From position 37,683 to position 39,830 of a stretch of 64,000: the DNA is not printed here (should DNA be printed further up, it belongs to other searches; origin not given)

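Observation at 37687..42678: Orphan dehydratase-family subunit + ketopantoate-reductase::activase fusion + CoA ligase: a possible self-contained 2-oxoacid-to-enoyl-CoA module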

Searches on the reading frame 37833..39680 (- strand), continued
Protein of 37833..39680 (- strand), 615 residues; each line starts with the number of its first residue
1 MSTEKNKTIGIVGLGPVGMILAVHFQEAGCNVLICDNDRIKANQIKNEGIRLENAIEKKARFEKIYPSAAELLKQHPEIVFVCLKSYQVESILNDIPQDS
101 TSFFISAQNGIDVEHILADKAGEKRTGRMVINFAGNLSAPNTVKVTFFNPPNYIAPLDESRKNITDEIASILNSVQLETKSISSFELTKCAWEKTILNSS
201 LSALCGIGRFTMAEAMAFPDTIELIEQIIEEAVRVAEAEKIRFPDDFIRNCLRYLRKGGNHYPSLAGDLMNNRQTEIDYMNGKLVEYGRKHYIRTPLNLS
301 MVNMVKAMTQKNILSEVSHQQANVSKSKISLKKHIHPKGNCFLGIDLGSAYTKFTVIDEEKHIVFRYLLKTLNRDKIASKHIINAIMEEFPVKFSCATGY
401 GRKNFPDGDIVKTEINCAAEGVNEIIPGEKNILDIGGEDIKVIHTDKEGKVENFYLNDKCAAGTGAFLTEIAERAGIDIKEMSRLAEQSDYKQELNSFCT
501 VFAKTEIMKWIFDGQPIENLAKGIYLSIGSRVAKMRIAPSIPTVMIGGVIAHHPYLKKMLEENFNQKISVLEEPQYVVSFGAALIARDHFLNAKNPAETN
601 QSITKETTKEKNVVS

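Call 81: search_protein_families(library=ncbifam, proteins=[L001:18170-20017:+, L001:20028-21038:+], max_evalue=1e-20)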
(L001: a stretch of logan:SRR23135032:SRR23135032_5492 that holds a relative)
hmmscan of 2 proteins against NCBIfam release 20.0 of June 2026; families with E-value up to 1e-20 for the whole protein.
L001:18170-20017:+ (615 aa): 5 families
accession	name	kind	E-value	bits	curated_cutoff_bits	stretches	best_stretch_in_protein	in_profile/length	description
TIGR03710.1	OAFO_sf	subfamily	4.7e-190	632.9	482.75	1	9-603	2-560/561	2-oxoacid:acceptor oxidoreductase subunit alpha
NF006412.0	PRK08659.1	equivalog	1.4e-72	245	411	1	234-605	8-374/378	2-oxoacid:acceptor oxidoreductase subunit alpha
NF041170.1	Oxoac_fdxalpha_Archa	equivalog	2.8e-70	237.4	800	1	133-612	141-627/636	2-oxoacid:ferredoxin oxidoreductase subunit alpha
NF007206.0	PRK09627.1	equivalog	5.7e-63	213.1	579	1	250-605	17-373/375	2-oxoglutarate synthase subunit alpha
NF005507.0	PRK07119.1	subfamily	1.6e-42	145.6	399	1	235-608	8-349/352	3-methyl-2-oxobutanoate dehydrogenase subunit VorB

L001:20028-21038:+ (336 aa): 5 families
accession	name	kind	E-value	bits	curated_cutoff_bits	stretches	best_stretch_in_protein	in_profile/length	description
NF008820.0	PRK11866.1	equivalog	1e-76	258.1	402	1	5-207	4-206/287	2-oxoacid ferredoxin oxidoreductase subunit beta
TIGR02177.1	PorB_KorB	subfamily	1.1e-74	251.6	261.9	1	16-207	1-192/286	2-oxoacid:acceptor oxidoreductase, beta subunit, pyruvate/2-ketoisovalerate family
NF041171.1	Oxoac_fdxbeta_Archa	equivalog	7e-69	232.3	423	1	16-210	3-197/296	2-oxoacid:ferredoxin oxidoreductase subunit beta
NF008821.0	PRK11869.1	equivalog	9.4e-64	215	438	1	12-207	10-205/286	2-oxoacid ferredoxin oxidoreductase subunit beta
NF007207.0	PRK09628.1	equivalog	4.4e-62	210.2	364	1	16-204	16-204/277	2-oxoglutarate ferredoxin oxidoreductase subunit beta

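Call 83: predict_structure(alignment_id=A1)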
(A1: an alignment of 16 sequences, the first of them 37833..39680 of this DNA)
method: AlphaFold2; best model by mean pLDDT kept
length: 615 residues; sequences in the alignment: 16
mean_pLDDT: 74.3   pTM: 0.48
mean pLDDT of the five models: 74.3, 73.1, 69.7, 68.8, 65.7
residues with pLDDT >= 90: 124; 70-90: 292; 50-70: 103; < 50: 96
segments of 3 or more residues with pLDDT < 50: 1-4, 278-333, 372-374, 401-408, 459-462, 595-615
pLDDT, mean of each block of 10 residues (from residue 1): 67 91 94 90 89 89 90 93 82 83 84 77 90 78 79 90 94 92 84 74 65 75 73 70 82 77 66 53 35 37 42 37 32 59 80 86 83 54 75 78 45 83 92 77 89 71 62 71 86 74 69 80 84 78 83 82 88 89 89 55 38 33
secondary structure, 60 per line:
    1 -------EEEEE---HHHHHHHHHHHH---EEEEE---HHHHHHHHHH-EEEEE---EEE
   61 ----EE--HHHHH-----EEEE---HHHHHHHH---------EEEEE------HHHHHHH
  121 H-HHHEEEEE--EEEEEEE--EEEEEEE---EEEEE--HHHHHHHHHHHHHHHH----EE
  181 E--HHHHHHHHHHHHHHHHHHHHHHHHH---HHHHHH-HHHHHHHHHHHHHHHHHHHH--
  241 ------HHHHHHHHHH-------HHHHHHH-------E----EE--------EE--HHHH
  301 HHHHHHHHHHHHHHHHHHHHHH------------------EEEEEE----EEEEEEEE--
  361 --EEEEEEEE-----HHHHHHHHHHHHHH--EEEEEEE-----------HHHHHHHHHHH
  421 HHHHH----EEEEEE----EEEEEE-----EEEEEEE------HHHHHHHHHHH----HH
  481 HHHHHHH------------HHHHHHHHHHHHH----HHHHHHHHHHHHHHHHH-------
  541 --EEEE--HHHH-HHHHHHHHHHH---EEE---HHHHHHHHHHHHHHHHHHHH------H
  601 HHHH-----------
elements in order: E8-12 H16-27 E31-35 H39-48 E50-54 E58-60 H69-73 E79-82 H86-93 E103-107 H114-121 E126-130 E133-139 E142-148 E152-156 H159-174 E179-181 H184-208 H212-217 H219-238 H247-256 H264-270 H297-322 E341-346 E351-358 E363-370 H376-389 E392-398 H410-425 E430-435 E440-445 E451-457 H464-474 H479-487 H500-512 H517-533 E543-546 H549-552 H554-564 E568-570 H574-593 H600-604

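Call 86: fold_search(model_id=the predicted structure, library=pdb)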
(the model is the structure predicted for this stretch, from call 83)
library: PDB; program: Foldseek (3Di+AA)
matches with E <= 10: 1776; with E <= 0.001: 727
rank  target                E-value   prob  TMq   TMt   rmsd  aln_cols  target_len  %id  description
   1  4ehu_B                2.2e-19  1.00  0.36  0.79   3.6       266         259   32  Activator of the 2-Hydroxyisocaproyl-CoA Dehydratase from Clostridium difficile with bound ADPNP (released 2012-08-08)
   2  4eht_A                2.2e-19  1.00  0.36  0.78   6.7       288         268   30  Activator of the 2-Hydroxyisocaproyl-CoA dehydratase from Clostridium difficile with bound ADP (released 2012-08-08)
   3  4eht_B                5.6e-19  1.00  0.36  0.78   3.7       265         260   31  Activator of the 2-Hydroxyisocaproyl-CoA dehydratase from Clostridium difficile with bound ADP (released 2012-08-08)
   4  9gai_D                2.1e-18  1.00  0.35  0.76   3.9       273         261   30  3-methylbenzoyl-CoA reductase from Thauera chlorobenzoica (MbdONPQ) (released 2026-02-18)
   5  9gba_D                1.2e-17  1.00  0.36  0.81   3.4       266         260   30  3-methylbenzoyl-CoA reductase from Thauera chlorobenzoica (MbdONPQ) + AMPPNP (released 2026-02-18)
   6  1hux_A                2.7e-17  1.00  0.35  0.77   3.7       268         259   31  CRYSTAL STRUCTURE OF THE ACIDAMINOCOCCUS FERMENTANS (R)-2-HYDROXYGLUTARYL-COA DEHYDRATASE COMPONENT A (released 2001-03-21)
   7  7yyl_E                2.8e-16  1.00  0.36  0.84   3.3       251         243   33  nucleotide-free DCCP:DCCP-R complex (released 2022-12-28)
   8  5x20_B                4.7e-16  1.00  0.39  0.75   7.1       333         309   22  The ternary structure of D-mandelate dehydrogenase with NADH and anilino(oxo)acetate (released 2017-04-05)
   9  3wfj_G                6.8e-16  1.00  0.38  0.74   7.3       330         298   22  The complex structure of D-mandelate dehydrogenase with NADH (released 2014-07-23)
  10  9gai_C                7.2e-16  1.00  0.36  0.80   3.4       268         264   26  3-methylbenzoyl-CoA reductase from Thauera chlorobenzoica (MbdONPQ) (released 2026-02-18)
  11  3wfj_E                8.4e-16  1.00  0.38  0.74   7.6       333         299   23  The complex structure of D-mandelate dehydrogenase with NADH (released 2014-07-23)
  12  5x20_E                9.8e-16  1.00  0.40  0.75   7.0       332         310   22  The ternary structure of D-mandelate dehydrogenase with NADH and anilino(oxo)acetate (released 2017-04-05)
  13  3wfi_A                1.0e-15  1.00  0.34  0.60   8.8       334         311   22  The crystal structure of D-mandelate dehydrogenase (released 2014-07-23)
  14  3wfj_B                1.1e-15  1.00  0.37  0.72   8.0       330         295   22  The complex structure of D-mandelate dehydrogenase with NADH (released 2014-07-23)
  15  2ew2_A                1.1e-15  1.00  0.35  0.59   7.0       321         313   23  Crystal Structure of the Putative 2-Dehydropantoate 2-Reductase from Enterococcus faecalis (released 2005-12-13)
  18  3wfj_C                2.0e-15  1.00  0.37  0.73   7.7       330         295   23  The complex structure of D-mandelate dehydrogenase with NADH (released 2014-07-23)
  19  3wfj_A                2.4e-15  1.00  0.38  0.73   7.8       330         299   22  The complex structure of D-mandelate dehydrogenase with NADH (released 2014-07-23)
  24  3wfj_D                8.8e-15  1.00  0.37  0.74   7.9       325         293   22  The complex structure of D-mandelate dehydrogenase with NADH (released 2014-07-23)
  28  3wfi_B                1.6e-14  1.00  0.32  0.54   9.4       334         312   22  The crystal structure of D-mandelate dehydrogenase (released 2014-07-23)
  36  8wl1                  6.1e-14  1.00  0.38  0.67   5.7       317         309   21  The crystal structure of D-mandelate dehydrogenase from Lactobacillus brevis (released 2024-10-02)
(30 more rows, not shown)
